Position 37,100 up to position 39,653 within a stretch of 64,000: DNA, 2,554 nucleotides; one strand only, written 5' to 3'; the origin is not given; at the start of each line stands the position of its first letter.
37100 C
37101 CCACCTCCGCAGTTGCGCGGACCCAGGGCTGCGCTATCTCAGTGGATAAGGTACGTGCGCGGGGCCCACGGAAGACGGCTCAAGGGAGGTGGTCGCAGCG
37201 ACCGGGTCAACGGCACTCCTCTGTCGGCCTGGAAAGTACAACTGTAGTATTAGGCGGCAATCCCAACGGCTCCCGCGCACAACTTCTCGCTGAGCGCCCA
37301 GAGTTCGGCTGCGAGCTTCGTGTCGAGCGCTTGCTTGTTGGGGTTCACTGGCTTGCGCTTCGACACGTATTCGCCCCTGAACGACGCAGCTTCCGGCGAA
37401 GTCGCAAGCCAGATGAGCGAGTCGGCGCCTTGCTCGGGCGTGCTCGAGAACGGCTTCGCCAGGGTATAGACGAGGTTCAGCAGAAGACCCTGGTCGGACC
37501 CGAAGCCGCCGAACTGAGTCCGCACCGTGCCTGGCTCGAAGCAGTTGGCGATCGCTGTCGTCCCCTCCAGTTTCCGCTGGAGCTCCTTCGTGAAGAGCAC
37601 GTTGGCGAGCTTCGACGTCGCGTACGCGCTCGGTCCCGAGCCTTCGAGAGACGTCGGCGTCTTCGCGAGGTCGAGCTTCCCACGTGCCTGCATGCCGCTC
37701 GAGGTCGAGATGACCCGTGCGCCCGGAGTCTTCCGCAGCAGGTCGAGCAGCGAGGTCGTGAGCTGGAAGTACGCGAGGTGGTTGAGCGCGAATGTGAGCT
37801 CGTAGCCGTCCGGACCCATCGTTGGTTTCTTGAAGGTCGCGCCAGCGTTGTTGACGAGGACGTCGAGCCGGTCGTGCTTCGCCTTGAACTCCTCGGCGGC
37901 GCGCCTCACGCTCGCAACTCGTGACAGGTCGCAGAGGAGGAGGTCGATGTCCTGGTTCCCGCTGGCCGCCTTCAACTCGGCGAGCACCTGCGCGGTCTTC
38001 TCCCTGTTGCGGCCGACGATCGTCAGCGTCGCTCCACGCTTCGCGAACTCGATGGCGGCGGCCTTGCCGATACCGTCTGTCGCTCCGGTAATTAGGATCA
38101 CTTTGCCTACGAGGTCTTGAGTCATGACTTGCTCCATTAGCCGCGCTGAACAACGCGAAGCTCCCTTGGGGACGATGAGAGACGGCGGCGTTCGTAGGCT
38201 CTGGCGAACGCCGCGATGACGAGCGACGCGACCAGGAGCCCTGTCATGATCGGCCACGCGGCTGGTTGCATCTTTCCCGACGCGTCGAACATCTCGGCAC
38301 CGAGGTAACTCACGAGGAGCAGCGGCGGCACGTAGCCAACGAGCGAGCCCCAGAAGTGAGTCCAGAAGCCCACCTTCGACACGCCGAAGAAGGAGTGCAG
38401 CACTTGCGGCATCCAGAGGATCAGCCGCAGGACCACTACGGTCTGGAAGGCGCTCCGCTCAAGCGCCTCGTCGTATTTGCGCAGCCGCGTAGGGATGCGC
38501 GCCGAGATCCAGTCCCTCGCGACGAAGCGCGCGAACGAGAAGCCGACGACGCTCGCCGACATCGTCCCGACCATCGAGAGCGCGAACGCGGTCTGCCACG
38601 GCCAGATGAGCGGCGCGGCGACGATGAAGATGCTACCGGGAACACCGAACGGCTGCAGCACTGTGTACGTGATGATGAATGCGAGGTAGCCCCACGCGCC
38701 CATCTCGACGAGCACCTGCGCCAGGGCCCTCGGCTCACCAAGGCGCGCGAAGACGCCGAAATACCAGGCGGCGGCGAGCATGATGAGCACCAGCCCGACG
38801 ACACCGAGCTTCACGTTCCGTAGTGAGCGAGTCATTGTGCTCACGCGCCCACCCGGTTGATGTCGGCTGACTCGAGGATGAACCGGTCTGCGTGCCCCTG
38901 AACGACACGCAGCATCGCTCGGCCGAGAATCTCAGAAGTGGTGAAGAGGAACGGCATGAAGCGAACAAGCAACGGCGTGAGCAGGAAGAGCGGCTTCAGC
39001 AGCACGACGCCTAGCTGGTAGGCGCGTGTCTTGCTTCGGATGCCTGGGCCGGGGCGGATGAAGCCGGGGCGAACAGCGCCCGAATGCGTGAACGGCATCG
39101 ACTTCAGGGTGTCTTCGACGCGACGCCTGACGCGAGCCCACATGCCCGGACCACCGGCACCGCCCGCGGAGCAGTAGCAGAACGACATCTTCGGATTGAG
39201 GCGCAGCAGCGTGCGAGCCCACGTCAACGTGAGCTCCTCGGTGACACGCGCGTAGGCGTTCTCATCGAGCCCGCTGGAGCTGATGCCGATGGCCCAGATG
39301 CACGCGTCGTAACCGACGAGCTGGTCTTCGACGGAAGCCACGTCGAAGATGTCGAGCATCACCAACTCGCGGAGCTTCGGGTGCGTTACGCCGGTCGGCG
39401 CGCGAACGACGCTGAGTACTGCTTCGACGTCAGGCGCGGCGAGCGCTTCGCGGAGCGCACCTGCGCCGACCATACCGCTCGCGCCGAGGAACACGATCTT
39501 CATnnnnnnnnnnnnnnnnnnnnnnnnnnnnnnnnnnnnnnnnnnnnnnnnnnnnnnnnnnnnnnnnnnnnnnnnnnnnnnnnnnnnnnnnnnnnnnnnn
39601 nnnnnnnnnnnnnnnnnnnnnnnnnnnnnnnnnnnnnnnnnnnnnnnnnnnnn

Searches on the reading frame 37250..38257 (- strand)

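Call 71: search_protein_families(library=pfam, proteins=[window:37250-38257:-], max_evalue=0.0001)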
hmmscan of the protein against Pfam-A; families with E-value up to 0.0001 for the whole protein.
window:37250-38257:- (335 aa): 4 families
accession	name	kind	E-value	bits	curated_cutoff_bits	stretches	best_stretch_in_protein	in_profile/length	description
PF00106.31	adh_short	-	3e-35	121.9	26.6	1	52-249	1-186/195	short chain dehydrogenase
PF13561.12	adh_short_C2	-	1.9e-21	77.2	27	1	58-294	1-225/236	Enoyl-(Acyl carrier protein) reductase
PF08659.16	KR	-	5.3e-09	36.7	22.6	1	54-145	3-96/180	KR domain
PF01370.27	Epimerase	-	1.4e-06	28.4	20.9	1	54-236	1-166/240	NAD dependent epimerase/dehydratase family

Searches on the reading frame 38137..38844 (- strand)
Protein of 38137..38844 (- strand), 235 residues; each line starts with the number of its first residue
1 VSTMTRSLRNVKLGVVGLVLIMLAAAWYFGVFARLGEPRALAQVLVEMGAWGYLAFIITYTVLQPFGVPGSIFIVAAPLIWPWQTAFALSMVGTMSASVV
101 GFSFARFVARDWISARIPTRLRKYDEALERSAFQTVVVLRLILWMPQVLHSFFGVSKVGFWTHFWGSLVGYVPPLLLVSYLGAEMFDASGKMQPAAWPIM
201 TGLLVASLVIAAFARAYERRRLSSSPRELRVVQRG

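Call 71: search_protein_families(library=pfam, proteins=[window:38137-38844:-], max_evalue=0.0001)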
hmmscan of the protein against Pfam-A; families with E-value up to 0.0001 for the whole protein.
window:38137-38844:- (235 aa): 1 family
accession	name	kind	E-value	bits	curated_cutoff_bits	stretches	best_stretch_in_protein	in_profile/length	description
PF09335.16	VTT_dom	-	9e-16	58.9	33.9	1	68-183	1-122/123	VTT domain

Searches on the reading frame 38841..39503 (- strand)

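Call 71: search_protein_families(library=pfam, proteins=[window:38841-39503:-], max_evalue=0.0001)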
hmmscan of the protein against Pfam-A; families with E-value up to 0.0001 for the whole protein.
window:38841-39503:- (220 aa): 1 family
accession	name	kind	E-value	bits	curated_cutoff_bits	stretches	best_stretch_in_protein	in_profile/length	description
PF13460.12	NAD_binding_10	-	1.8e-06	28.3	27.2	1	7-89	1-83/184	NAD(P)H-binding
